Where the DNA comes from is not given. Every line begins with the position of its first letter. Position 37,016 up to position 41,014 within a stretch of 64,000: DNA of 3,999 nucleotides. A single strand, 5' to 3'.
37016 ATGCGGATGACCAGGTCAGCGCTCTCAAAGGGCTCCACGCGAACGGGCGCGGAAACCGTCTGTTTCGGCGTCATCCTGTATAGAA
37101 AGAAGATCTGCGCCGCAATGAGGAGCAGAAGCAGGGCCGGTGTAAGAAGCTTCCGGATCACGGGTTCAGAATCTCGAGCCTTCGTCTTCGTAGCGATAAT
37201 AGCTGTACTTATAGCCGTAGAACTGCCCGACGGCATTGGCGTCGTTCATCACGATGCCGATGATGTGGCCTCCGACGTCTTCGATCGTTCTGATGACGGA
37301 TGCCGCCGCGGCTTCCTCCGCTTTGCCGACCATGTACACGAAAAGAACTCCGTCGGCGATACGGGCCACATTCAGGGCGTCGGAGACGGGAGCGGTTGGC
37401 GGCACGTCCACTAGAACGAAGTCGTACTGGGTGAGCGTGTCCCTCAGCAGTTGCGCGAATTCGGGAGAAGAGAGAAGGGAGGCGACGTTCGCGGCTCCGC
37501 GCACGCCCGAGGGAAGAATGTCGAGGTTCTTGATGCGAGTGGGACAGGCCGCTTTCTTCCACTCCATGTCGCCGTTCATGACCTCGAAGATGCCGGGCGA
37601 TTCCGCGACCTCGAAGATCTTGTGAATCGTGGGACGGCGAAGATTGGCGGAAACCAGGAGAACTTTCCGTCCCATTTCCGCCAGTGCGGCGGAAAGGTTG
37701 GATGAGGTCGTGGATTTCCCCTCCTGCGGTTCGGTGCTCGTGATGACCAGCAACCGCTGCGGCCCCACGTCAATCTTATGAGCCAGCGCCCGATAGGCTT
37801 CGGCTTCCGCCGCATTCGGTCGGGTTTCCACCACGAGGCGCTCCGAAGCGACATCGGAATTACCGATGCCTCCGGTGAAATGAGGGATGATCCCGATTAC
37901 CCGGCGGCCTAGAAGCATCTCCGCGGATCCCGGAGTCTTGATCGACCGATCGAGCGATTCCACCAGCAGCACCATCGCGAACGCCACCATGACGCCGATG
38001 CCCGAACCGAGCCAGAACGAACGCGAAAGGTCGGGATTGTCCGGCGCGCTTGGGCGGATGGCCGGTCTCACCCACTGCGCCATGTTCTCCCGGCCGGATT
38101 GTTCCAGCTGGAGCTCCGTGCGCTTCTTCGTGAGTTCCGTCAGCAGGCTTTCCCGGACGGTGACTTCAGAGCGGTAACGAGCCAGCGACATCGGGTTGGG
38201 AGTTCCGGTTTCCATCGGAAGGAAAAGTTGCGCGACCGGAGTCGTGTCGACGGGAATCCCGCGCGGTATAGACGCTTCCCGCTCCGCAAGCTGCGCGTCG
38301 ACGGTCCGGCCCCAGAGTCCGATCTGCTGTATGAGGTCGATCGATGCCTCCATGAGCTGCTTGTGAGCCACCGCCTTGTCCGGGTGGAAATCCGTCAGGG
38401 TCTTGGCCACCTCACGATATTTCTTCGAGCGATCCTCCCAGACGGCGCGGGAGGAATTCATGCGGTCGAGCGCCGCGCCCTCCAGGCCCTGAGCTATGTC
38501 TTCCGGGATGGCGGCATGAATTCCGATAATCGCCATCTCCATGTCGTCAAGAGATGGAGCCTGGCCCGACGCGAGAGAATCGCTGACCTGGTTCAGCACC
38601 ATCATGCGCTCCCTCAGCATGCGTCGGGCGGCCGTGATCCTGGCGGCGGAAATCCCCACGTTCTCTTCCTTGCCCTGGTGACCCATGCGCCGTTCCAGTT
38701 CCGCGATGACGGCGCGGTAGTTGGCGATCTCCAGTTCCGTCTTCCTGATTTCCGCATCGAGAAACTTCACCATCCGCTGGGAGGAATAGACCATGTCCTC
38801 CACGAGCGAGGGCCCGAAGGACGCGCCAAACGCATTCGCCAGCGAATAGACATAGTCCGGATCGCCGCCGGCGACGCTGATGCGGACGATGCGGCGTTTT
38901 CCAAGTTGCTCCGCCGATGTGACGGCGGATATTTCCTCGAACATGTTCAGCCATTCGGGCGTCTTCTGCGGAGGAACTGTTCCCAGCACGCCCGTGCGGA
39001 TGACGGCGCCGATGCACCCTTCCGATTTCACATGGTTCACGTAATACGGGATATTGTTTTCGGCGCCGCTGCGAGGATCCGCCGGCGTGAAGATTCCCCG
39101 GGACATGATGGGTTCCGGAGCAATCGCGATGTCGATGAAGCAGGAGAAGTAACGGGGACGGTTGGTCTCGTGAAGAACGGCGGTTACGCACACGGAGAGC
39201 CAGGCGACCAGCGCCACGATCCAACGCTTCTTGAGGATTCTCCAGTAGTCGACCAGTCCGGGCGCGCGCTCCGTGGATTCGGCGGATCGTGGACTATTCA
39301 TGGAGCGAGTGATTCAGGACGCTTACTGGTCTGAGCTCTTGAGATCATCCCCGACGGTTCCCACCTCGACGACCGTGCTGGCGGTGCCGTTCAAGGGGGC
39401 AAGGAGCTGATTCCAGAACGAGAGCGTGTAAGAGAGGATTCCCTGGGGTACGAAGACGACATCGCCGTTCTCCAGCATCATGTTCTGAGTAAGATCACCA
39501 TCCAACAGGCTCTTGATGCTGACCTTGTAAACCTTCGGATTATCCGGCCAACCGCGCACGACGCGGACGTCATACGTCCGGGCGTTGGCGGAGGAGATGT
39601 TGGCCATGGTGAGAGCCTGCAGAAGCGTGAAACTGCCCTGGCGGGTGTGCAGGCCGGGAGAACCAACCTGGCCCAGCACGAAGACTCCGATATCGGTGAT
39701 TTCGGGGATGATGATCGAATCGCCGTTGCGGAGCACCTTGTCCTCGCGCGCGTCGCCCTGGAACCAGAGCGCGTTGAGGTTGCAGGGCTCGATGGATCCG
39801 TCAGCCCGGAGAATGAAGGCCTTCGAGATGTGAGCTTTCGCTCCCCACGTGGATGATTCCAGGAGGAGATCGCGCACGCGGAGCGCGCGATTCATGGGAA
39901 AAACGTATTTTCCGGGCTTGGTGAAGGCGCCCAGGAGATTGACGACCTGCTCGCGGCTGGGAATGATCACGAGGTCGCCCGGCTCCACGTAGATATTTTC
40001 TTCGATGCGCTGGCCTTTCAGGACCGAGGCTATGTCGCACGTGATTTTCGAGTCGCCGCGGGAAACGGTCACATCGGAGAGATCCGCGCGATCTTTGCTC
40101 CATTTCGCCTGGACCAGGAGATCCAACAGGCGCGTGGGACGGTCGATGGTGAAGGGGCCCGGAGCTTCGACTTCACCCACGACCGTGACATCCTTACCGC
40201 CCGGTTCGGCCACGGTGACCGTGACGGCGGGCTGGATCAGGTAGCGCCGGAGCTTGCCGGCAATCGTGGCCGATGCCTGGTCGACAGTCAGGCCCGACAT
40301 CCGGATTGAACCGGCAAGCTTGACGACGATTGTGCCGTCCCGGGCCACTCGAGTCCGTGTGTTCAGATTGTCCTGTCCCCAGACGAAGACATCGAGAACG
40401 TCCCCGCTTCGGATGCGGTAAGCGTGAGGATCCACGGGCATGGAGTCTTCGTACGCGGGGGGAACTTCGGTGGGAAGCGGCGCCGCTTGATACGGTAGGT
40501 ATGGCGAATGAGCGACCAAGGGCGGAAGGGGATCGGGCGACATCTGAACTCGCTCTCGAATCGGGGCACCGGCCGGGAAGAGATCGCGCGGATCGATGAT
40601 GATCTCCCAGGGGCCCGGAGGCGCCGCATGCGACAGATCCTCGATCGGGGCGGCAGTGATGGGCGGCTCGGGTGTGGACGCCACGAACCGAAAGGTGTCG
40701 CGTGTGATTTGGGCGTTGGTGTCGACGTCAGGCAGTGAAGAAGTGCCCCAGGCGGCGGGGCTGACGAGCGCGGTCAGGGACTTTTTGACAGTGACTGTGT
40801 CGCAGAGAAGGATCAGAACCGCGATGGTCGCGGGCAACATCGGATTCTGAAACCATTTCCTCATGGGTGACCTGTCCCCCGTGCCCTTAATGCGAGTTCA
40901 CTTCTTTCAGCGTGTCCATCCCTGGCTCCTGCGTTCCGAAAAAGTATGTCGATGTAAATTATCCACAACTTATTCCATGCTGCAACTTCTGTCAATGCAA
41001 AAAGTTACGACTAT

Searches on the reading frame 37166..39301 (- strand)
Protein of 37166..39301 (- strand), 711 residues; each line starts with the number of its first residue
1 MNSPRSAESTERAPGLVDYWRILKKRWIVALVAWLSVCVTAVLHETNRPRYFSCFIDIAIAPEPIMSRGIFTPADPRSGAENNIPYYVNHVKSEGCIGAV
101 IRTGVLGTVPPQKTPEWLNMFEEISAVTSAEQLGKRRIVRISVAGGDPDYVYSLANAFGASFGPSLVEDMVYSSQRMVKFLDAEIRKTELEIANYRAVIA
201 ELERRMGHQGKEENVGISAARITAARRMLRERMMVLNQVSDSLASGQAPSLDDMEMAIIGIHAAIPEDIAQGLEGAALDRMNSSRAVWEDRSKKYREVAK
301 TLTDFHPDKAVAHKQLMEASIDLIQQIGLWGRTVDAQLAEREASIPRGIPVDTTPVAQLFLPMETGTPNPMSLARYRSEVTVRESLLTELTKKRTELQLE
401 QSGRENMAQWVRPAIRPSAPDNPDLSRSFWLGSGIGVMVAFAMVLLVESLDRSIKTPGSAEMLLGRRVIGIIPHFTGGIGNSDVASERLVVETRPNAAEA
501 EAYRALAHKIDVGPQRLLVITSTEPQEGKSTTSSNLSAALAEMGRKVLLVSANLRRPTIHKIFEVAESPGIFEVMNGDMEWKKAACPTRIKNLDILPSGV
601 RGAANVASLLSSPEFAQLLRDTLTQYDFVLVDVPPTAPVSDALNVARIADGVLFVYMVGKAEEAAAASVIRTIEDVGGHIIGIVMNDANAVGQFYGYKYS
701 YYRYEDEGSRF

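Call 9: search_protein_families(library=ncbifam, proteins=[window:37166-39301:-], max_evalue=0.01)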
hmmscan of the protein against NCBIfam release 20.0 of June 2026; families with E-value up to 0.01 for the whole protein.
window:37166-39301:- (711 aa): 23 families
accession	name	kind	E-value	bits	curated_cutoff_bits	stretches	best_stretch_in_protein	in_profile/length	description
TIGR01007.1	eps_fam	subfamily_domain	1.1e-37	129.6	108.05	1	501-701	1-203/204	polysaccharide biosynthesis tyrosine autokinase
TIGR01005.1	eps_transp_fam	subfamily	1.4e-37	129.3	411.7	2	484-705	513-732/754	exopolysaccharide transport protein family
TIGR03018.1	pepcterm_TyrKin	hypoth_equivalog_domain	5e-30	104.4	230.65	1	513-686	33-207/207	XrtA-associated tyrosine autokinase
TIGR03029.1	EpsG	equivalog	1.2e-29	103.4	313.8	1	486-687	70-274/274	chain length determinant protein tyrosine kinase EpsG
NF007350.0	PRK09841.1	equivalog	1.9e-29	102.4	1248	1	382-705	381-721/726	tyrosine-protein kinase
NF008568.0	PRK11519.1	equivalog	1.7e-26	92.7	1068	1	381-706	380-715/720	tyrosine-protein kinase Wzc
TIGR01969.1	minD_arch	subfamily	3.1e-13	49.5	201.75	1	518-688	3-170/251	cell division ATPase MinD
TIGR01968.1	minD_bact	equivalog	6.7e-10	38.7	212.9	1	516-637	2-123/261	septum site-determining protein MinD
NF053622.1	ATPseBagAMYCTU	equivalog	2.2e-07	30.6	400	1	524-567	15-57/325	ATPase BagA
NF033200.1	F430_CfbC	exception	2.9e-07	30.1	402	1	528-582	12-66/260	Ni-sirohydrochlorin a,c-diamide reductive cyclase ATP-dependent reductase subunit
TIGR01287.1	nifH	equivalog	3e-07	30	394.35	1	528-577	12-61/275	nitrogenase iron protein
TIGR03007.1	pepcterm_ChnLen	equivalog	1.1e-06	27.2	278.85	1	407-474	395-462/498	XrtA system polysaccharide chain length determinant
NF009701.0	PRK13230.1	subfamily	2e-05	23.8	350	1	528-576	13-61/291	nitrogenase reductase-like protein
TIGR03017.1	EpsF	equivalog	2.5e-05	23.2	422.75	1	138-456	133-427/444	chain length determinant protein EpsF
NF041136.1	MrpORP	equivalog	0.00015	21.2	450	1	518-686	8-176/365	iron-sulfur cluster carrier protein MrpORP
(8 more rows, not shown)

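Call 10: search_protein_families(library=pfam, proteins=[window:37166-39301:-], max_evalue=0.01)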
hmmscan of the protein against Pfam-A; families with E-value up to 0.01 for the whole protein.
window:37166-39301:- (711 aa): 6 families
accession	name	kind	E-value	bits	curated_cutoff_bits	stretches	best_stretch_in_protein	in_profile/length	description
PF13614.12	AAA_31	-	3.5e-14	53.6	27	1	528-675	14-166/177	AAA domain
PF10609.15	ParA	-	5.1e-09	36.4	27.1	1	518-692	6-179/246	NUBPL iron-transfer P-loop NTPase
PF00142.24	Fer4_NifH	-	3.5e-07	30.4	25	1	528-576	12-60/271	4Fe-4S iron sulfur cluster binding proteins, NifH/frxC family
PF01656.29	CbiA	-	5.2e-06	26.9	25.4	1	519-688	2-83/125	CobQ/CobB/MinD/ParA nucleotide binding domain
PF06564.18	CBP_BcsQ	-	5.5e-05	23.2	21.3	1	527-650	13-139/234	Cellulose biosynthesis protein BcsQ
PF09140.17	MipZ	-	0.00095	19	20.7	1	519-636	4-110/262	ATPase MipZ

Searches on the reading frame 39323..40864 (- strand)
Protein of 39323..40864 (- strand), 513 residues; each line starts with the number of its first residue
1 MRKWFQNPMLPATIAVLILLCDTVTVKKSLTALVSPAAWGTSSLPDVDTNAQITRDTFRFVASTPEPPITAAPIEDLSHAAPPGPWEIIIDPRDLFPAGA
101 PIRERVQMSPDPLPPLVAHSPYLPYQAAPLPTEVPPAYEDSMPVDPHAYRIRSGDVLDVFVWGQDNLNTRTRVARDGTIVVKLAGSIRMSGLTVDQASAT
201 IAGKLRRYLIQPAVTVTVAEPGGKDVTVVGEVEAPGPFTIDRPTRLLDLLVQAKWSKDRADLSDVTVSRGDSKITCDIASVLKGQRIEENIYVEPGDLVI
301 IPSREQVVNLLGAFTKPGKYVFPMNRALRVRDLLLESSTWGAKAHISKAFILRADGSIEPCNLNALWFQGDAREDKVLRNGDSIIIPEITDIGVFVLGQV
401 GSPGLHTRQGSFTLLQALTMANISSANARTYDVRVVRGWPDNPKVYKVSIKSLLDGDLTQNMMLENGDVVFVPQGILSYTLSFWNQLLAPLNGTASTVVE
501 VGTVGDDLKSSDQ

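Call 9: search_protein_families(library=ncbifam, proteins=[window:39323-40864:-], max_evalue=0.01)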
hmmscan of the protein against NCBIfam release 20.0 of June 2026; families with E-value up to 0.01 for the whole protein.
window:39323-40864:- (513 aa): 7 families
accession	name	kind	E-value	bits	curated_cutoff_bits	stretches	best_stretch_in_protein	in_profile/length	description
TIGR03027.2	pepcterm_export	equivalog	2.2e-43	147.9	180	3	148-303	2-166/169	XrtA/PEP-CTERM system exopolysaccharide export protein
TIGR03028.1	EpsE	equivalog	2.1e-33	115.6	262.65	2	149-301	2-159/239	polysaccharide export protein EpsE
NF011658.0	PRK15078.1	subfamily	7.8e-31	107.2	333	3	145-313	81-262/380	polysaccharide export protein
NF041843.1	EpsY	equivalog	2.8e-25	88.8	320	1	138-269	42-173/211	exopolysaccharide export protein EpsY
NF011722.0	PRK15175.1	equivalog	6.2e-10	38.4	456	1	173-324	107-257/355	Vi polysaccharide ABC transporter protein VexA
NF045978.1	ComEA_MAG0490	equivalog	0.00047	20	98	0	226-266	43-82/162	MAG0490 family ComEA-like DNA-binding protein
NF009687.0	PRK13208.1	equivalog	0.0082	14.3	738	0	154-207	276-326/801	valine--tRNA ligase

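Call 10: search_protein_families(library=pfam, proteins=[window:39323-40864:-], max_evalue=0.01)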
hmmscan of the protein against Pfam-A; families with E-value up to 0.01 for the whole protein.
window:39323-40864:- (513 aa): 4 families
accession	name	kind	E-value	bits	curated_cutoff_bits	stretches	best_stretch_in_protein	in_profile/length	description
PF02563.21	Poly_export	-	1.4e-21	76.9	28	1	146-218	4-76/77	Polysaccharide biosynthesis/export protein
PF22461.2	SLBB_2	-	4.8e-21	75.1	27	2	394-472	3-79/79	SLBB domain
PF10531.15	SLBB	-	2e-08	34.4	27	1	226-272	2-50/55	SLBB domain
PF08007.18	JmjC_2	-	0.0081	16.1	22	0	447-477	73-103/127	JmjC domain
